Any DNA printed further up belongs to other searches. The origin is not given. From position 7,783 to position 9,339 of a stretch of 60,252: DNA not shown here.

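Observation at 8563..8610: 48-nt palindromic element inserted in frame in xseA just before the RGGGS motif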

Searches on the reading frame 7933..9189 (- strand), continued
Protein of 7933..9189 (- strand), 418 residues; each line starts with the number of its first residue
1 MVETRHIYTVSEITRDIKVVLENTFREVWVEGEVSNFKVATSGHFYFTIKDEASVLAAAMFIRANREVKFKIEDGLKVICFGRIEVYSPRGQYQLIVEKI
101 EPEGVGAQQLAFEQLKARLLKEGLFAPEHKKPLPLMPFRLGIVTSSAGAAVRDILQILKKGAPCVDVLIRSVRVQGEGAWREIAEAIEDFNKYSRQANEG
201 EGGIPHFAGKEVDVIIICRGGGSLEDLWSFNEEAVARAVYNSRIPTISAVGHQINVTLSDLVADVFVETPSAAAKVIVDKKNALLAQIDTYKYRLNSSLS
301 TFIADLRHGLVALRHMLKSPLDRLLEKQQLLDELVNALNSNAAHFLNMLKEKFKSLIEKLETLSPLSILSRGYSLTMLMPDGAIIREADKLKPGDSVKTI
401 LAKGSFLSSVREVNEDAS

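Call 75: predict_structure(alignment_id=A1)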
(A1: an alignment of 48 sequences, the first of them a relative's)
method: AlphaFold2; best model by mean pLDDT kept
length: 418 residues; sequences in the alignment: 48
mean_pLDDT: 62.7   pTM: 0.49
mean pLDDT of the five models: 62.7, 56.2, 55.9, 55.6, 50.9
residues with pLDDT >= 90: 15; 70-90: 187; 50-70: 64; < 50: 152
segments of 3 or more residues with pLDDT < 50: 1-106, 195-208, 222-230, 371-384, 414-418
pLDDT, mean of each block of 10 residues (from residue 1): 39 39 29 27 31 38 32 32 37 37 47 74 83 81 80 85 84 78 88 53 47 83 48 83 88 67 85 84 81 88 83 68 73 77 84 75 53 41 53 66 61 48
secondary structure, 60 per line:
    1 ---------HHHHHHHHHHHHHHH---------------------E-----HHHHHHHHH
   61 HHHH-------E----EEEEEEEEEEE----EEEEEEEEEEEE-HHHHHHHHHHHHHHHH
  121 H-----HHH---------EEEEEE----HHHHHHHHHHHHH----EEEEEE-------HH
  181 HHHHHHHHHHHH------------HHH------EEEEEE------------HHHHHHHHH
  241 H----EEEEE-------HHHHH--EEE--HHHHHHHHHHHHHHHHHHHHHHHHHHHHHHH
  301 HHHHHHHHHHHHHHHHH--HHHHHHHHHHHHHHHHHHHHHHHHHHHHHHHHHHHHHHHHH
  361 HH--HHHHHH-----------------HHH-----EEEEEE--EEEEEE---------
elements in order: H10-24 H52-64 E77-87 E92-103 H105-121 E139-144 H149-161 E166-171 H179-192 E214-219 H232-241 E246-250 H258-262 E265-267 H270-317 H320-362 H365-370 E396-401 E404-409
